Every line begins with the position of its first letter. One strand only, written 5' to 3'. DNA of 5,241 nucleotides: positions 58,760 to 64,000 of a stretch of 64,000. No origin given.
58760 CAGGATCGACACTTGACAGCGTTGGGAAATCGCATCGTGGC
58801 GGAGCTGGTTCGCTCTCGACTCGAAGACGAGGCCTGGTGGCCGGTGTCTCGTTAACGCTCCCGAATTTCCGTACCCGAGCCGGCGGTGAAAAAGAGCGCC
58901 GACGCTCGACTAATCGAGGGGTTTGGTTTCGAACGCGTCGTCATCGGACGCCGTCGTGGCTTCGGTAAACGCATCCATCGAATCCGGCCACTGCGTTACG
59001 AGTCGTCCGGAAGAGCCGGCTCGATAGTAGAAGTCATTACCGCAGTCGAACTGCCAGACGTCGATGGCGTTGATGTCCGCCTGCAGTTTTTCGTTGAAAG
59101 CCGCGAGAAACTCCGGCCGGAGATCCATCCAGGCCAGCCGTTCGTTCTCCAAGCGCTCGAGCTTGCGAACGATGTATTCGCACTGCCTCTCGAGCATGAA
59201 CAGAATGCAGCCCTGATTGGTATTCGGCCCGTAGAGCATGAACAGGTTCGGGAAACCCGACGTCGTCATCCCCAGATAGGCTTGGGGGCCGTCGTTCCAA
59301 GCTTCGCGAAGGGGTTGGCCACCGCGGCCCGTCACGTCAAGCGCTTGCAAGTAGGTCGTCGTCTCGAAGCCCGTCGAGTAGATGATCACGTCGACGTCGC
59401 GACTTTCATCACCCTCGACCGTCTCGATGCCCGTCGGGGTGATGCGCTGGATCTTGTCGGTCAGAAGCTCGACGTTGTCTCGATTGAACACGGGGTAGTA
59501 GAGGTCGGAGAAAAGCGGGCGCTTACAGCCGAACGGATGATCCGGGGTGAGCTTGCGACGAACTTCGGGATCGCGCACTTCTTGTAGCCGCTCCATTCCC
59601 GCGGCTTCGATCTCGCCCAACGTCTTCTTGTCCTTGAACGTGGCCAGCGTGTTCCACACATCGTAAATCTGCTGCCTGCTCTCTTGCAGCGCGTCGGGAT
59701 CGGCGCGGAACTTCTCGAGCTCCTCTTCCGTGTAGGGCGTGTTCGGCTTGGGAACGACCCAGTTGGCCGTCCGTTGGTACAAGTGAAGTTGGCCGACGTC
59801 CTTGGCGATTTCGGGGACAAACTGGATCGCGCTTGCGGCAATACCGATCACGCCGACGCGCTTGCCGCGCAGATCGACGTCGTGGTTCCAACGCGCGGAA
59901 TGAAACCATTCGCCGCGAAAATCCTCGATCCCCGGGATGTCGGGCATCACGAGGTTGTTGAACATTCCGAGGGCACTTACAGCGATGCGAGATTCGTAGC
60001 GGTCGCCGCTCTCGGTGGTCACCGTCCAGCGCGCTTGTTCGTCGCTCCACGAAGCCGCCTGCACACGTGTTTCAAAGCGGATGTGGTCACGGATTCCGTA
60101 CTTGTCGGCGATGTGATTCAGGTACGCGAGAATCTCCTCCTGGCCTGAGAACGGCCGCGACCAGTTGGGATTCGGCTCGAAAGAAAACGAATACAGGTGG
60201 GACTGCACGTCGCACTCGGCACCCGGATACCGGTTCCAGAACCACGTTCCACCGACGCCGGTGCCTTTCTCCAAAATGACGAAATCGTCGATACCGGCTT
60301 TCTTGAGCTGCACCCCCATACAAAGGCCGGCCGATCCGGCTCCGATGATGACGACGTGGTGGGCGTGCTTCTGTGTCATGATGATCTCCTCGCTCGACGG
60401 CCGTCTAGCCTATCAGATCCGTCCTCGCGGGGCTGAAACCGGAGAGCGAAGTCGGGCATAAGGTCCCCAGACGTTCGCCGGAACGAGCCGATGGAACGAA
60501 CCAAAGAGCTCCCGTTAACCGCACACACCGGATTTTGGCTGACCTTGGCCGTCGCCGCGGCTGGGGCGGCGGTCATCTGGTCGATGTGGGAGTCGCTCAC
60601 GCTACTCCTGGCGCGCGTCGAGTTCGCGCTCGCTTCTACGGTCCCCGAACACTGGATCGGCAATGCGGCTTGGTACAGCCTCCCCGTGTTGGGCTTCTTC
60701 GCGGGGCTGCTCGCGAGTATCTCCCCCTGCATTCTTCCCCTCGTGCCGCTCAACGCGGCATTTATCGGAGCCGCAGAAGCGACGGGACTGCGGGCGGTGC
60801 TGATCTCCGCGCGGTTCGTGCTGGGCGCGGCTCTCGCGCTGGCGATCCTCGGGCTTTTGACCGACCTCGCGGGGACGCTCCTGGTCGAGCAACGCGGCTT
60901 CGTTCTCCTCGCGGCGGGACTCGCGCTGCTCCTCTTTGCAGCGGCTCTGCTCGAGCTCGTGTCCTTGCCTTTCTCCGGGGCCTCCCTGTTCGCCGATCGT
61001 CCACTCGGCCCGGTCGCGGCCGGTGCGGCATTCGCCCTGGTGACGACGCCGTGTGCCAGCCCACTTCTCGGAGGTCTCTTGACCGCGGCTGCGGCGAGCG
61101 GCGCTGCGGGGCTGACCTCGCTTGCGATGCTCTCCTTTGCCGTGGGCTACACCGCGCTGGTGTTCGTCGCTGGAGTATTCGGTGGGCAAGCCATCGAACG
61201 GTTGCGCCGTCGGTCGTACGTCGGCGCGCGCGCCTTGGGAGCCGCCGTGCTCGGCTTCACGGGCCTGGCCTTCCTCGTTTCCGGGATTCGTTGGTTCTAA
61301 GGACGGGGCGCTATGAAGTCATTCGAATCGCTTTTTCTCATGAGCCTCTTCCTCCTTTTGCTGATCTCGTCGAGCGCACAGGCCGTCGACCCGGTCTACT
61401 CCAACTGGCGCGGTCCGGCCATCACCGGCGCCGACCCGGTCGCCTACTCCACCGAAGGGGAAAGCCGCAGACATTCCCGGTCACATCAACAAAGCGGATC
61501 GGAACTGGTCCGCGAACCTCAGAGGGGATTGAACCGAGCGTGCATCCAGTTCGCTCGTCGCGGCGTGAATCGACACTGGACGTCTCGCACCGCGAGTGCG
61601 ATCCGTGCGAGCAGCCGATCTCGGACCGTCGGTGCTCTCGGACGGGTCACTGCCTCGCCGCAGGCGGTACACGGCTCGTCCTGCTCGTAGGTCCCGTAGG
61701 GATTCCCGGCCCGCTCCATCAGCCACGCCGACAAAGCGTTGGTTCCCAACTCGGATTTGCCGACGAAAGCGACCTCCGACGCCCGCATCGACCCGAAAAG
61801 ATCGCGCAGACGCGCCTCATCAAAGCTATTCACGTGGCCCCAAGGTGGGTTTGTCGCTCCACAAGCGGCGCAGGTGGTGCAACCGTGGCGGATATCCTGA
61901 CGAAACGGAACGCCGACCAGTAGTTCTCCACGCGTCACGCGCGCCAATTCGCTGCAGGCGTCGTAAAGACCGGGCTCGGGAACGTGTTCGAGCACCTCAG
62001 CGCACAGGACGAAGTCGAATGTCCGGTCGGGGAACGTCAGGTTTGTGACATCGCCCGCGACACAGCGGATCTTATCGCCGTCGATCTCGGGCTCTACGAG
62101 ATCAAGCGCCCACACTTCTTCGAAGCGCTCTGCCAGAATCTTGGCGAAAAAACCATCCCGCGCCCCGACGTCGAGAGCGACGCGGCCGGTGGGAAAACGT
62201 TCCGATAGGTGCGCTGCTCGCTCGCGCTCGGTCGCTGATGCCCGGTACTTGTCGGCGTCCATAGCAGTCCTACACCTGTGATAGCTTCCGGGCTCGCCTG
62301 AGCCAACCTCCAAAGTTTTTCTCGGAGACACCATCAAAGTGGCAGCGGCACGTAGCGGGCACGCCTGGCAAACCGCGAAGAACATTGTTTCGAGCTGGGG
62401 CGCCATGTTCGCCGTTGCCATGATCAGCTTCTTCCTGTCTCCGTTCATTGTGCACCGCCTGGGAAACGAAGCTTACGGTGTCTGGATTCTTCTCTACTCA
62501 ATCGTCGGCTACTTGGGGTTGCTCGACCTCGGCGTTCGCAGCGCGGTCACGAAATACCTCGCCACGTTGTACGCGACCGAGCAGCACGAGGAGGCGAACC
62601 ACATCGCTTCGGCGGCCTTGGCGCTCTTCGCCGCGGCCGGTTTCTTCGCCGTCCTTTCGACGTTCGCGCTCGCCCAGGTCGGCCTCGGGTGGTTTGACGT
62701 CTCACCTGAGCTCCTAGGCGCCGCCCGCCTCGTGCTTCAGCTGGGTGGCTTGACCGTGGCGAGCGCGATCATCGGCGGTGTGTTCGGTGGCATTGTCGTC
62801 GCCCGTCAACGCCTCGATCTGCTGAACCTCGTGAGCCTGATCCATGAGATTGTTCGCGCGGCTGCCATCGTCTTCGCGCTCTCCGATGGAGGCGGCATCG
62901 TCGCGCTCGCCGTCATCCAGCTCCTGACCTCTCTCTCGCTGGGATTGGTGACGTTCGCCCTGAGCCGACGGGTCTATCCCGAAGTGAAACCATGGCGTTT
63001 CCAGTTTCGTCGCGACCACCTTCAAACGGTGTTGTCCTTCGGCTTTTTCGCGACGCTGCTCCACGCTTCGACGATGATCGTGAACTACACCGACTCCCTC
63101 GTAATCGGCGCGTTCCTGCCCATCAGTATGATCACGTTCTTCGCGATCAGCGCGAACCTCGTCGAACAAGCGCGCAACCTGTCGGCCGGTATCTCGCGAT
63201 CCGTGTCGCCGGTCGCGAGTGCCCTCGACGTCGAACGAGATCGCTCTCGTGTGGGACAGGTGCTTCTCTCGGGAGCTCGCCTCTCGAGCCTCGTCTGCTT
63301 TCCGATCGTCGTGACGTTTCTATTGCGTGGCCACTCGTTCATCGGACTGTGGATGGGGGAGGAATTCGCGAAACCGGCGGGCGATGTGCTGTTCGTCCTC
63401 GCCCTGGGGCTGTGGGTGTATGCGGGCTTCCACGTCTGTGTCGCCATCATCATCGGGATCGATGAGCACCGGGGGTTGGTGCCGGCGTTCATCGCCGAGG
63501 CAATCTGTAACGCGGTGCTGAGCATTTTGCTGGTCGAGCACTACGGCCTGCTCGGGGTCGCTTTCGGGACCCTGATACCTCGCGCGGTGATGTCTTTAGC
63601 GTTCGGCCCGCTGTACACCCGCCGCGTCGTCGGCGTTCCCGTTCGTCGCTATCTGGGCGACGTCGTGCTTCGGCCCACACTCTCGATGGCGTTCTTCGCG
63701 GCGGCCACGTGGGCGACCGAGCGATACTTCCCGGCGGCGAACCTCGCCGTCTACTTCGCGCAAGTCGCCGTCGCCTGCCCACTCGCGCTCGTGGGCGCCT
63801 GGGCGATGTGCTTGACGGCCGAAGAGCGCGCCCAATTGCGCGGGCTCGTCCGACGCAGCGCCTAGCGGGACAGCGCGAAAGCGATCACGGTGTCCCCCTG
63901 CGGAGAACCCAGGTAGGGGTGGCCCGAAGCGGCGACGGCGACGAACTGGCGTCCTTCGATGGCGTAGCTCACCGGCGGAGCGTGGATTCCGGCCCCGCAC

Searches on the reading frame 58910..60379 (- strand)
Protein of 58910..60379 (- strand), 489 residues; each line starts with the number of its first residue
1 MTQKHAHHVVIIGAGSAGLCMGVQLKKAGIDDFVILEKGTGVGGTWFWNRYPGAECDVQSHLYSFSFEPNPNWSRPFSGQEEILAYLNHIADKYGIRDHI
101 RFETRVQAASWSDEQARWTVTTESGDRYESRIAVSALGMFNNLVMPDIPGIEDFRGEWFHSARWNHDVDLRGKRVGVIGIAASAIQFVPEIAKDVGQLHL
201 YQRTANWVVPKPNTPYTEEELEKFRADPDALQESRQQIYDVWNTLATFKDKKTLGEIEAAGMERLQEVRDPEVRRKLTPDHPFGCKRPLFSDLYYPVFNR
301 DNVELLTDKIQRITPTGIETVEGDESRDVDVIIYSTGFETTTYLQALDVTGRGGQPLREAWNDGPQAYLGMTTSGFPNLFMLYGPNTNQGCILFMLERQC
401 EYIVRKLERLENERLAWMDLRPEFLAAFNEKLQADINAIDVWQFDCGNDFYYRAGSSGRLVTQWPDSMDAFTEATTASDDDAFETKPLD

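Call 37: search_protein_families(library=pfam, proteins=[window:58910-60379:-], max_evalue=0.0001)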
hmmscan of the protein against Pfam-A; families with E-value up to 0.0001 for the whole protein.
window:58910-60379:- (489 aa): 7 families
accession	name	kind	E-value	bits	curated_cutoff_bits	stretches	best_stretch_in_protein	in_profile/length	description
PF13738.12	Pyr_redox_3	-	1.4e-21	77.4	30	1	10-227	1-224/305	Pyridine nucleotide-disulphide oxidoreductase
PF00743.25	FMO-like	-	2.3e-18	66.4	22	1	7-210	2-221/532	Flavin-binding monooxygenase-like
PF13450.12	NAD_binding_8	-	7.8e-10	39.3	21.9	1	11-75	1-63/68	NAD(P)-binding Rossmann-like domain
PF01266.30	DAO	-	1.2e-07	32.1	27.9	0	8-47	1-40/353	FAD dependent oxidoreductase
PF07992.20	Pyr_redox_2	-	5.7e-06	26.4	26.1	0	8-187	2-160/291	Pyridine nucleotide-disulphide oxidoreductase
PF00890.30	FAD_binding_2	-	3.9e-05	23.5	20.4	1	8-48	1-40/414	FAD binding domain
PF13434.12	Lys_Orn_oxgnase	-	4.2e-05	23.3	21.3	0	81-219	95-236/339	L-lysine 6-monooxygenase/L-ornithine 5-monooxygenase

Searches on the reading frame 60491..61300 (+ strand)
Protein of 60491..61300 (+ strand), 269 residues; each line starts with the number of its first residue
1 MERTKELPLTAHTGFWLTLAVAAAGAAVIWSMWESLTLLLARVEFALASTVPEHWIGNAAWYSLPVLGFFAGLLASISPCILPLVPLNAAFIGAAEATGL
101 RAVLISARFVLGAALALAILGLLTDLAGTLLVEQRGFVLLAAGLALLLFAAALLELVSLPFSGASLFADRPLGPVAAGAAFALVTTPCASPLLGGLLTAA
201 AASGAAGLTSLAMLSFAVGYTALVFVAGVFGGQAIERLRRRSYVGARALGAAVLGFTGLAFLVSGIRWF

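Call 37: search_protein_families(library=pfam, proteins=[window:60491-61300:+], max_evalue=0.0001)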
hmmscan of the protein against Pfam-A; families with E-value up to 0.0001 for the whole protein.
window:60491-61300:+ (269 aa): 1 family
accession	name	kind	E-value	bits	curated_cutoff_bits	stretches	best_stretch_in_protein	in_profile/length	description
PF02683.22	DsbD_TM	-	1.5e-12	47.7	27.1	1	66-237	5-191/219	Cytochrome C biogenesis protein transmembrane domain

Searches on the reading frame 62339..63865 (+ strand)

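Call 37: search_protein_families(library=pfam, proteins=[window:62339-63865:+], max_evalue=0.0001)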
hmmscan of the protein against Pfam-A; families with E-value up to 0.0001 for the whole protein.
window:62339-63865:+ (508 aa): 3 families
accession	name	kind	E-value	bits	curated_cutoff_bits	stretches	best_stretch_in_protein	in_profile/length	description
PF13440.11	Polysacc_synt_3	-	4.3e-12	46.3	23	1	155-344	107-289/293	Polysaccharide biosynthesis protein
PF01943.22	Polysacc_synt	-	1.2e-09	38.4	28.2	1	13-292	2-269/274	Polysaccharide biosynthesis protein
PF01554.23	MatE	-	1.1e-05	25.6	24.9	1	23-164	5-146/161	MatE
